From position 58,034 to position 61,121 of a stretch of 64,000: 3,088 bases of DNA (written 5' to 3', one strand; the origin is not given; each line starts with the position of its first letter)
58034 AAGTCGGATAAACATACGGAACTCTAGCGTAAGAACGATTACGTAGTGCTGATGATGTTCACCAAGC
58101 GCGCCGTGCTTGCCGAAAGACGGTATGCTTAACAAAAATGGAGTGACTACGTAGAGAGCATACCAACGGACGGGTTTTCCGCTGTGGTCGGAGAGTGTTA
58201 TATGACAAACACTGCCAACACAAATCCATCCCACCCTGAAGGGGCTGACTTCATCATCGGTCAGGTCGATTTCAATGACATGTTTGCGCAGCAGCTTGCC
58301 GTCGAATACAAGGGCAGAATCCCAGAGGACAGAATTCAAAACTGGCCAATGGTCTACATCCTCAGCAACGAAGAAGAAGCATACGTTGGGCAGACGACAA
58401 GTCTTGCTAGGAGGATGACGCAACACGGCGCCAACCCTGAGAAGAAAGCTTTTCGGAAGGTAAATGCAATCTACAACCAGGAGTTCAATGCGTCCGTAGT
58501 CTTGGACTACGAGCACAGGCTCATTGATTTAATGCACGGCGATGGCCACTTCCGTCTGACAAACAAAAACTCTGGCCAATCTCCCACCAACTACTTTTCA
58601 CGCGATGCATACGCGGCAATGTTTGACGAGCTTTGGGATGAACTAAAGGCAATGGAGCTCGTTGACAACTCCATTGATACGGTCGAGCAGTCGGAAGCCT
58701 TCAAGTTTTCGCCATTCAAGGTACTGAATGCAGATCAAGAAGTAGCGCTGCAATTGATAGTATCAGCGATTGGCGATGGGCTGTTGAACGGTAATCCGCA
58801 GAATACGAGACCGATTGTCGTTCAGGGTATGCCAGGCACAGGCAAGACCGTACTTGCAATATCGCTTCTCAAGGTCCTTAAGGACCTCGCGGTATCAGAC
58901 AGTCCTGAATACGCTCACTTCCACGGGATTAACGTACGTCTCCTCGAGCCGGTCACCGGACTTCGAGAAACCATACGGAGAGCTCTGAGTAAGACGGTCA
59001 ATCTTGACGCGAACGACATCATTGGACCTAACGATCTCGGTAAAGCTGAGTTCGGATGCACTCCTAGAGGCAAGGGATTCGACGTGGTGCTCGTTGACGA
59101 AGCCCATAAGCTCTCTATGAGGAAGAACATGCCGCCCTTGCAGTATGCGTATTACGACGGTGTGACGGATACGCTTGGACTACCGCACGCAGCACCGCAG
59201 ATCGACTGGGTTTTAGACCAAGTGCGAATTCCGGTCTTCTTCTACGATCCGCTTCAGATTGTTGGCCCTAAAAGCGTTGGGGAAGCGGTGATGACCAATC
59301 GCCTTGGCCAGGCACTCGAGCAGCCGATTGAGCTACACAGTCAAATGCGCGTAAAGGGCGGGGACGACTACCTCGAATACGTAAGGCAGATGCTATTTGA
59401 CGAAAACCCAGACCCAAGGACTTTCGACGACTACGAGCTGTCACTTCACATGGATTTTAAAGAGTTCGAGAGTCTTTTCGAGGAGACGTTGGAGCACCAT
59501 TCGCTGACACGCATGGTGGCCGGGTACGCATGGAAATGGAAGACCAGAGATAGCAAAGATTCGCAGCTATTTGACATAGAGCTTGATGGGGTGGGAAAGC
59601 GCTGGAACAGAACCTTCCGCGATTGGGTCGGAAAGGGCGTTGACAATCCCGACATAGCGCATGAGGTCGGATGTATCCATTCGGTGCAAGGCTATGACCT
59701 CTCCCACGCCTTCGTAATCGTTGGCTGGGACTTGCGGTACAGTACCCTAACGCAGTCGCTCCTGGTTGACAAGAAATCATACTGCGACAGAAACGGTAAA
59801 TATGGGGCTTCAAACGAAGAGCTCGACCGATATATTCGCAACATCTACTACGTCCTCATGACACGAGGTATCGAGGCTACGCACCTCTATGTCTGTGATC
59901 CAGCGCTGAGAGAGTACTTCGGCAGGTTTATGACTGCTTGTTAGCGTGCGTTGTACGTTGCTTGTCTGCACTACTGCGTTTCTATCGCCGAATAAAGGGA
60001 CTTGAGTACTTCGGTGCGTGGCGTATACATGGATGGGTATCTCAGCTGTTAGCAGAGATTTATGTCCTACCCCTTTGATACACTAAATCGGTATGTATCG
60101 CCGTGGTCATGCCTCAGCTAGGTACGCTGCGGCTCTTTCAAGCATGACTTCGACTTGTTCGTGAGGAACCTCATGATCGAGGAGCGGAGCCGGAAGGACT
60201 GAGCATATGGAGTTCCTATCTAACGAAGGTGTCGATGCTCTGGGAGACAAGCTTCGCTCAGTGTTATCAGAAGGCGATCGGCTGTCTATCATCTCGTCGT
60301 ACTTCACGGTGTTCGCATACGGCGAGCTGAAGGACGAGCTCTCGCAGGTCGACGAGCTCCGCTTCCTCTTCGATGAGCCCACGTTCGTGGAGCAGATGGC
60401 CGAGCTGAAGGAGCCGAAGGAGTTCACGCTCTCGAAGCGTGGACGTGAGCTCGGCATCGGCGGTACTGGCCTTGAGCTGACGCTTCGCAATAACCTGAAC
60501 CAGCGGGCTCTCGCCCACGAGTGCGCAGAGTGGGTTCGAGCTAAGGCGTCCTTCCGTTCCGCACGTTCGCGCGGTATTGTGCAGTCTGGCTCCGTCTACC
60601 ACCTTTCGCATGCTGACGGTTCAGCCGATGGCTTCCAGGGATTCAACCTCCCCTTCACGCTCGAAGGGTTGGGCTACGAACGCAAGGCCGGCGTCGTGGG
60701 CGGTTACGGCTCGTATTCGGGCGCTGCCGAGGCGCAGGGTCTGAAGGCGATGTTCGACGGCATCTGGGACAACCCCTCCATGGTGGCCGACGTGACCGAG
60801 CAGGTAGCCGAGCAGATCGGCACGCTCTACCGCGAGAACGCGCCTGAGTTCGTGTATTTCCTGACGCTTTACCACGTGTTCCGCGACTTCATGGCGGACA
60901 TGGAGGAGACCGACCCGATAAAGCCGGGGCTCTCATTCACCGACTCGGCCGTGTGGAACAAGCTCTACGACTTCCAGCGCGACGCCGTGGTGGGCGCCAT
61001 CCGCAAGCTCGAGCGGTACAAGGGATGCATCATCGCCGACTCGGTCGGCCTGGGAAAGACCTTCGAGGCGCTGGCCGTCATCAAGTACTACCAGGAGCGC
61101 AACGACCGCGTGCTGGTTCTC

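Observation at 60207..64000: SNF2 translocase fused to a PUA-like ASCH reader, coupled to an unseen downstream gene: candidate modification-sensing defence or surveillance module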

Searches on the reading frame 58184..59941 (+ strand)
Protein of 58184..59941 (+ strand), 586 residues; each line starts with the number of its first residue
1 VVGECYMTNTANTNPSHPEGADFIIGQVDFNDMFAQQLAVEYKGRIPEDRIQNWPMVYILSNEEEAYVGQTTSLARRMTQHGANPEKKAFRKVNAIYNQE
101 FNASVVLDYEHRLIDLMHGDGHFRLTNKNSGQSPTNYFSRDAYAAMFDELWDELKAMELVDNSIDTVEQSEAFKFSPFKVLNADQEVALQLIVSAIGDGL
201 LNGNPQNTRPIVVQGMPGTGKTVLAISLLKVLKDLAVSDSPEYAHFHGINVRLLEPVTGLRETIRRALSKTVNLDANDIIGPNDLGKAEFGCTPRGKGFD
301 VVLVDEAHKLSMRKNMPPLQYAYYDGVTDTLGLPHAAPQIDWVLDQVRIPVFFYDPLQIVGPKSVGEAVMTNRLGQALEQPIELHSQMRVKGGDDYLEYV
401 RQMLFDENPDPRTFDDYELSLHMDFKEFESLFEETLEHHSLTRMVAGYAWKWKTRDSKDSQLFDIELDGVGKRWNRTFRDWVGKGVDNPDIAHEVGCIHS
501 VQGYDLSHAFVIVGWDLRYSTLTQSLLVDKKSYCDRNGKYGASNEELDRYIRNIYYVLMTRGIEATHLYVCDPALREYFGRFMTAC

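Call 4: search_protein_families(library=pfam, proteins=[window:58184-59941:+], max_evalue=0.1)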
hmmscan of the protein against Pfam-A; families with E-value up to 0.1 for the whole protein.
window:58184-59941:+ (586 aa): 14 families
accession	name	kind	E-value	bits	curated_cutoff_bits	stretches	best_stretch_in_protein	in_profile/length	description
PF09848.15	SLFN-g3_helicase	-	2.4e-50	172.3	24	1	211-572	4-354/354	Schlafen group 3, DNA/RNA helicase domain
PF01541.30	GIY-YIG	-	1.1e-05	26.1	22.6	1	56-93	3-42/78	GIY-YIG catalytic domain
PF04851.21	ResIII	-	6.6e-05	23.3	22.5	0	181-234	4-49/164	Type III restriction enzyme, res subunit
PF13401.12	AAA_22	-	0.0025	18.6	27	1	208-311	5-97/130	AAA domain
PF00519.23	PPV_E1_C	-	0.0054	16.4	26.5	1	199-246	111-157/289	Papillomavirus helicase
PF24883.2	NPHP3_N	-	0.0068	17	24.8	1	205-235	19-49/164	Nephrocystin 3, N-terminal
PF13086.12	AAA_11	-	0.01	16.1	27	0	204-232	18-41/257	AAA domain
PF01078.27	Mg_chelatase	-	0.012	15.5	20.3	1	211-251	25-65/207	Magnesium chelatase, subunit ChlI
PF07088.17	GvpD_P-loop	-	0.025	14.9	24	1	209-234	11-36/189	GvpD gas vesicle protein, P-loop domain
PF13191.12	AAA_16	-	0.026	15.5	32.6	1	208-243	24-63/167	AAA ATPase domain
PF05707.18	Zot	-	0.032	14.1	20.3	1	213-310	5-93/197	Zonular occludens toxin (Zot)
PF00931.28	NB-ARC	-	0.032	13.9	23.5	1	195-232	7-42/248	NB-ARC domain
PF13604.12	AAA_30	-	0.053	13.7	27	0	211-313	21-103/191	AAA domain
PF00910.28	RNA_helicase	-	0.083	13.8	21.5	0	211-233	1-23/105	RNA helicase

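Call 5: search_protein_families(library=padloc, proteins=[window:58184-59941:+], max_evalue=0.1)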
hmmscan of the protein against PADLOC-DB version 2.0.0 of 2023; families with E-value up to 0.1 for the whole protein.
window:58184-59941:+ (586 aa): 10 families
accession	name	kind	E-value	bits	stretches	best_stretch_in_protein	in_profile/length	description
PDLC04922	PDC-S14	-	4.6e-09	34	1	33-144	32-137/305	-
PDLC04925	PDC-S14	-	3.5e-07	27.5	1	58-135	66-149/301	-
PDLC04923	PDC-S14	-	4.2e-06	24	1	59-133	75-156/320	-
PDLC01734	typeIV_RecD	-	0.00015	18.2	1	211-307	357-443/763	RecD_0_IVD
PDLC05014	PDC-S41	-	0.0003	17.2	1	499-570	557-623/657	-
PDLC02350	AbiO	-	0.00041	17.2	1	164-234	152-218/468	AbiO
PDLC02372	Nhi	-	0.00049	16.9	1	185-232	187-223/470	-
PDLC01515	Csx3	-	0.0044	14.6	0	205-235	3-33/183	"CAS-I,CAS-III; associated"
PDLC04140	mad8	-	0.0074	13.8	1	208-235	27-54/314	mads_8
PDLC04924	PDC-S14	-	0.0076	14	1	53-148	49-148/280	-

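Call 6: search_protein_families(library=ncbifam, proteins=[window:58184-59941:+], max_evalue=0.1)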
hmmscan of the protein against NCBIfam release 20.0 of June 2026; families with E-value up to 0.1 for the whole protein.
window:58184-59941:+ (586 aa): 5 families
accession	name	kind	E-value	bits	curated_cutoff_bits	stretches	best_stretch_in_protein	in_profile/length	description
NF053860.1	DS41_1_antiphage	equivalog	0.014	14.4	370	1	173-233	2-64/448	anti-phage protein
TIGR01453.1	grpIintron_endo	subfamily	0.027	14.5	56.05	1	57-95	4-45/215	group I intron endonuclease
NF004068.0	PRK05580.1-5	equivalog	0.039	12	1249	1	151-229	228-299/795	primosomal protein N'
NF006799.0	PRK09302.1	equivalog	0.052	12.1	408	1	199-229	22-52/515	circadian clock protein KaiC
TIGR01447.1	recD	equivalog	0.079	11.5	310.15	0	211-236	166-191/597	exodeoxyribonuclease V subunit alpha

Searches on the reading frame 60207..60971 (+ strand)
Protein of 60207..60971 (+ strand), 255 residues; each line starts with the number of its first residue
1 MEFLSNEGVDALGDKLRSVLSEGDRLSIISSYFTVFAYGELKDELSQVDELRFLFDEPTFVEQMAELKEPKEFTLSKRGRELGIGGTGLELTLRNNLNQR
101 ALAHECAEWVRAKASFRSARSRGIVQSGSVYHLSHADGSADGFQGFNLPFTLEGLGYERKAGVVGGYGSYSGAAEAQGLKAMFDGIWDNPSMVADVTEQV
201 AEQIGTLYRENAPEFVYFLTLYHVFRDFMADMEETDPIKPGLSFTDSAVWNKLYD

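Call 28: search_protein_families(library=pfam, proteins=[window:60207-60971:+], max_evalue=10)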
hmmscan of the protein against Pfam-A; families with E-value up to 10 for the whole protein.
window:60207-60971:+ (255 aa): 1 family
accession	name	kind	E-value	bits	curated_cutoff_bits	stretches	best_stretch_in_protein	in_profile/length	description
PF20939.2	MsrA_helical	-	0.21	11.8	23.7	1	159-180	15-37/51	Selenoprotein methionine sulfoxide reductase A, helical domain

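Call 48: predict_structure(alignment_id=A2)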
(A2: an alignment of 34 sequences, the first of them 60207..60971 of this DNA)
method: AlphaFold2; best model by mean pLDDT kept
length: 255 residues; sequences in the alignment: 34
mean_pLDDT: 64.7   pTM: 0.65
mean pLDDT of the five models: 64.7, 62.1, 61.0, 58.0, 54.0
residues with pLDDT >= 90: 36; 70-90: 76; 50-70: 61; < 50: 82
segments of 3 or more residues with pLDDT < 50: 8-10, 66-91, 147-160, 210-220, 226-228, 235-255
pLDDT, mean of each block of 10 residues (from residue 1): 54 73 88 71 88 80 49 31 37 60 85 92 75 87 62 41 56 75 91 88 65 47 49 45 42 36
secondary structure, 60 per line:
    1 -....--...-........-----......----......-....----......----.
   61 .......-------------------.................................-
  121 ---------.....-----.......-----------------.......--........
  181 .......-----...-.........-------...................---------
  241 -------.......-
elements in order: E2-5 H12-19 E25-30 H35-40 H42-45 E50-55 H60-67 H87-113 E114-119 E130-134 E140-146 E164-170 H173-187 E193-195 H197-205 H213-231 H248-254

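Call 51: fold_search(model_id=the predicted structure, library=pdb)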
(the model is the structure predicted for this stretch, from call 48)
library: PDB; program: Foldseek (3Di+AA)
matches with E <= 10: 458; with E <= 0.001: 2
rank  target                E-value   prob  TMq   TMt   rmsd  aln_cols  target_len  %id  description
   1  7clg_A                7.1e-04  1.00  0.44  0.15   6.7       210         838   14  Crystal structure of the ATP-dependent restriction endonuclease SauUSI (released 2021-01-20)
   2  7clg_B                8.0e-04  1.00  0.45  0.16   7.3       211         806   12  Crystal structure of the ATP-dependent restriction endonuclease SauUSI (released 2021-01-20)
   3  8yr6                  5.9e-03  0.96  0.38  0.24   9.8       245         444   12  Crystal structure of E. coli phosphatidylserine synthase complexed with 16:0/16:0 CDP-DG (released 2024-11-20)
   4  8yr5_H                1.1e-02  0.94  0.38  0.25   9.1       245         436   11  Crystal structure of E. coli phosphatidylserine synthase in apo state (released 2024-11-20)
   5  8yr5_E                1.2e-02  0.93  0.38  0.24   9.1       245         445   11  Crystal structure of E. coli phosphatidylserine synthase in apo state (released 2024-11-20)
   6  3hsi_B                1.3e-02  0.96  0.40  0.26   9.1       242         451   14  Crystal structure of phosphatidylserine synthase Haemophilus influenzae Rd KW20 (released 2009-06-30)
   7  8yr5_J                2.3e-02  0.89  0.38  0.24   9.1       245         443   11  Crystal structure of E. coli phosphatidylserine synthase in apo state (released 2024-11-20)
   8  8yr5_C                2.3e-02  0.87  0.37  0.24   9.2       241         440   11  Crystal structure of E. coli phosphatidylserine synthase in apo state (released 2024-11-20)
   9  8yr5_I                2.3e-02  0.87  0.37  0.24   9.2       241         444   11  Crystal structure of E. coli phosphatidylserine synthase in apo state (released 2024-11-20)
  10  8yr5_D                2.6e-02  0.85  0.37  0.24   9.2       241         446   11  Crystal structure of E. coli phosphatidylserine synthase in apo state (released 2024-11-20)
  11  8yr5_B                2.8e-02  0.85  0.37  0.24   9.2       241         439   11  Crystal structure of E. coli phosphatidylserine synthase in apo state (released 2024-11-20)
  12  8yr5_A                3.0e-02  0.85  0.38  0.25   9.1       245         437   11  Crystal structure of E. coli phosphatidylserine synthase in apo state (released 2024-11-20)
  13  4urj_A                3.8e-02  0.92  0.36  0.52  12.0       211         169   11  Crystal structure of human BJ-TSA-9 (released 2014-10-01)
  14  8yr5_G                3.8e-02  0.82  0.37  0.24   9.2       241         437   11  Crystal structure of E. coli phosphatidylserine synthase in apo state (released 2024-11-20)
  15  8yr5_L                3.8e-02  0.80  0.37  0.24   9.2       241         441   11  Crystal structure of E. coli phosphatidylserine synthase in apo state (released 2024-11-20)
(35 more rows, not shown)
